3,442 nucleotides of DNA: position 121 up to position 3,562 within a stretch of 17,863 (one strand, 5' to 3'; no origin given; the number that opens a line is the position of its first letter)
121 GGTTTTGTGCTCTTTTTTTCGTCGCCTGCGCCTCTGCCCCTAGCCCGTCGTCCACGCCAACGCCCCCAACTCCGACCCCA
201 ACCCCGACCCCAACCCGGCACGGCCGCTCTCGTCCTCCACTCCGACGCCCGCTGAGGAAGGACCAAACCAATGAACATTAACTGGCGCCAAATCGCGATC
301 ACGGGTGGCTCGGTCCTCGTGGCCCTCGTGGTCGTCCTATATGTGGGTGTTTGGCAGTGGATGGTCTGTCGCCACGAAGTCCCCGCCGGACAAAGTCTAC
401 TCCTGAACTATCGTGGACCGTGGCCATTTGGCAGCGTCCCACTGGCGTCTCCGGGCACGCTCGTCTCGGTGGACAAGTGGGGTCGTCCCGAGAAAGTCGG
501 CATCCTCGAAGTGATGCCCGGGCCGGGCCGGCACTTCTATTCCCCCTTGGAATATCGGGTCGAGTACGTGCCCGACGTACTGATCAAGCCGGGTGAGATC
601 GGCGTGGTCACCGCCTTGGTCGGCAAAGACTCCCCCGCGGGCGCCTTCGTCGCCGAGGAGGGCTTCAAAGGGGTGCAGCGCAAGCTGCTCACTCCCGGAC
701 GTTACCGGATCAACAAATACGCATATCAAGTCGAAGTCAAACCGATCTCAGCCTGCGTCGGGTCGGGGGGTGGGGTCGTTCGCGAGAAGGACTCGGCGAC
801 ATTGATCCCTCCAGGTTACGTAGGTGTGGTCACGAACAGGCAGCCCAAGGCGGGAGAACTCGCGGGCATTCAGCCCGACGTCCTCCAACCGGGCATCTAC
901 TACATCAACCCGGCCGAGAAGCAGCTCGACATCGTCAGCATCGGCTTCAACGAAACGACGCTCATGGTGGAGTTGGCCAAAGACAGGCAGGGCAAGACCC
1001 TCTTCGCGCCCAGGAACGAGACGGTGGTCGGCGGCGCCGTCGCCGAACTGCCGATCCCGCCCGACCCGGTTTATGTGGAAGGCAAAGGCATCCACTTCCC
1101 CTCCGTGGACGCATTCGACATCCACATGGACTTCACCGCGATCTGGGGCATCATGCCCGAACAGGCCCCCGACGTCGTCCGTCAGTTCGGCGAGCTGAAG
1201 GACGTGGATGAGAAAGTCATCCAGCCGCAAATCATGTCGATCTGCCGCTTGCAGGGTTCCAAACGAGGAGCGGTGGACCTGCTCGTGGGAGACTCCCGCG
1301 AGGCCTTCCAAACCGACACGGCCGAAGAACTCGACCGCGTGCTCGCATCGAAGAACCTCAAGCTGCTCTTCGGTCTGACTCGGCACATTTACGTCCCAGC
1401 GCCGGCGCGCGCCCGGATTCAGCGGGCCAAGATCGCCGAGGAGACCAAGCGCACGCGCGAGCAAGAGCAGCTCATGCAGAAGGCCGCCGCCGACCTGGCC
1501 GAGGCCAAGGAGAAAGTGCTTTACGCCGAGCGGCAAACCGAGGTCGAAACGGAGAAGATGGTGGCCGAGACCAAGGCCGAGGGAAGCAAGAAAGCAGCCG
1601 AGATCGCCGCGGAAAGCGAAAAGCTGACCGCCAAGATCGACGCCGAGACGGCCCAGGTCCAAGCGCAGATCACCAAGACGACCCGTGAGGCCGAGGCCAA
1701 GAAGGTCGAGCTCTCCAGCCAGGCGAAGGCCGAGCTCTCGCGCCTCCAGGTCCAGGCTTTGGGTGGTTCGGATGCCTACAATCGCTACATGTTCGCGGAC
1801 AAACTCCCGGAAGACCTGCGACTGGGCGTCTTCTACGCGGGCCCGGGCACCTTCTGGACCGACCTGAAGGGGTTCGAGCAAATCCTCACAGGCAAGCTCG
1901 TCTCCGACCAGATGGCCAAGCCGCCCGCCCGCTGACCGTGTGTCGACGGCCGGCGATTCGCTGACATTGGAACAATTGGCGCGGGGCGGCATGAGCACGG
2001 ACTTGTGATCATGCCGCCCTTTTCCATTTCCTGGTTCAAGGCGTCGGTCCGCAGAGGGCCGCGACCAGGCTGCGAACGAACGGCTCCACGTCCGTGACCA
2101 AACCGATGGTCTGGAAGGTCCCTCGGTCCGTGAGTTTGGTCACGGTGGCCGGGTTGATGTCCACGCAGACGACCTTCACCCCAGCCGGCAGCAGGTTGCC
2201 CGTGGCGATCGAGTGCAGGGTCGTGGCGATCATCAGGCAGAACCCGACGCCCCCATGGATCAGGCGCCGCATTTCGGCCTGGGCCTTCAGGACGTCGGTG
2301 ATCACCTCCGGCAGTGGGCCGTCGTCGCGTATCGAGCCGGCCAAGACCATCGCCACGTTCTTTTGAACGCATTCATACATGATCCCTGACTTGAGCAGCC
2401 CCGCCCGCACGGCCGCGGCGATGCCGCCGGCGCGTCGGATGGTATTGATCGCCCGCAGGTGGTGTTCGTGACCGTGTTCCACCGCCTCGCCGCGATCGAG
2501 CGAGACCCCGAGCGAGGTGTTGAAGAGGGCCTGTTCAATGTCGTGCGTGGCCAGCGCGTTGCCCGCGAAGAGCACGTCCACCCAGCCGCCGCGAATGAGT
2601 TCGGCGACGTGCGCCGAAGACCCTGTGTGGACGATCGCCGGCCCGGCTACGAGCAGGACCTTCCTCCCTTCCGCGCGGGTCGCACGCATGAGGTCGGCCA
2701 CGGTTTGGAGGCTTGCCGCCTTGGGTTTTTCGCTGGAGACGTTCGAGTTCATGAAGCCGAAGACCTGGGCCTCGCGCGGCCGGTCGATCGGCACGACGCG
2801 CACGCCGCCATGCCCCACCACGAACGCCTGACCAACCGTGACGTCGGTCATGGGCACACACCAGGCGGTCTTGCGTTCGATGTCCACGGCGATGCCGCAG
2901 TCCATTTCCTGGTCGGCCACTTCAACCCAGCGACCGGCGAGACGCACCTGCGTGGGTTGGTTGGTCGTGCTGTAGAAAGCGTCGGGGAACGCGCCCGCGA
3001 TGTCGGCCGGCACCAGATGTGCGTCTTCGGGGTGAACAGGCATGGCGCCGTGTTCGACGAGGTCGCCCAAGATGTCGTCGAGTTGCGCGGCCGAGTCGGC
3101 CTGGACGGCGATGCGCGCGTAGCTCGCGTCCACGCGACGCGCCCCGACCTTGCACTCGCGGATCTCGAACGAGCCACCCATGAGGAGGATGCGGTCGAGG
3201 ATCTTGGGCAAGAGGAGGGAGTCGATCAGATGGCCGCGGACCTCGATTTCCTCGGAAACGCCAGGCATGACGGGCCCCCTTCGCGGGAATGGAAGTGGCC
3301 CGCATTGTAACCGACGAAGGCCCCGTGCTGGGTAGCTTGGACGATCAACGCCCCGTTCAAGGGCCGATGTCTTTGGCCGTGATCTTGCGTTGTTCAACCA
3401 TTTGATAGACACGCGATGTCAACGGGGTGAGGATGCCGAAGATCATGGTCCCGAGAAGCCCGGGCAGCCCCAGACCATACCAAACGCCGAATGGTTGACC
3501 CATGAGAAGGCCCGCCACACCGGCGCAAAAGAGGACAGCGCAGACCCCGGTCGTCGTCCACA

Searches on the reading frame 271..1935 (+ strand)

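Call 10: search_protein_families(library=pfam, proteins=[window:271-1935:+], max_evalue=1)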
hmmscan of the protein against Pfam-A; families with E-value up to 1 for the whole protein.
window:271-1935:+ (554 aa): 1 family
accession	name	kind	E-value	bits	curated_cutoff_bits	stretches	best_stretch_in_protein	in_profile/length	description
PF01145.31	Band_7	-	4.2e-14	53.4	23.6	1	179-399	3-171/176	SPFH domain / Band 7 family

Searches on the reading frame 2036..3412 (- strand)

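Call 10: search_protein_families(library=pfam, proteins=[window:2036-3412:-], max_evalue=1)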
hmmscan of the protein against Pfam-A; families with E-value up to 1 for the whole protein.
window:2036-3412:- (458 aa): 4 families
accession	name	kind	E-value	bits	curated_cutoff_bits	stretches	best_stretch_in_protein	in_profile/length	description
PF21570.3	ArgZ-like_C_2nd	-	4.9e-99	330.7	27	1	237-449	2-213/213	Arginine dihydrolase ArgZ-like, C-terminal, Rossmann fold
PF04455.17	Saccharop_dh_N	-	1.4e-33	115.8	23.5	1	53-151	1-99/100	LOR/SDH bifunctional enzyme conserved region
PF21571.2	ArgZ-like_C_1st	-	1.6e-31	108.5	27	1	153-233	1-82/84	Arginine dihydrolase ArgZ-like, C-terminal, first region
PF01916.23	DS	-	0.0084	15.9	27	1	232-302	13-85/288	Deoxyhypusine synthase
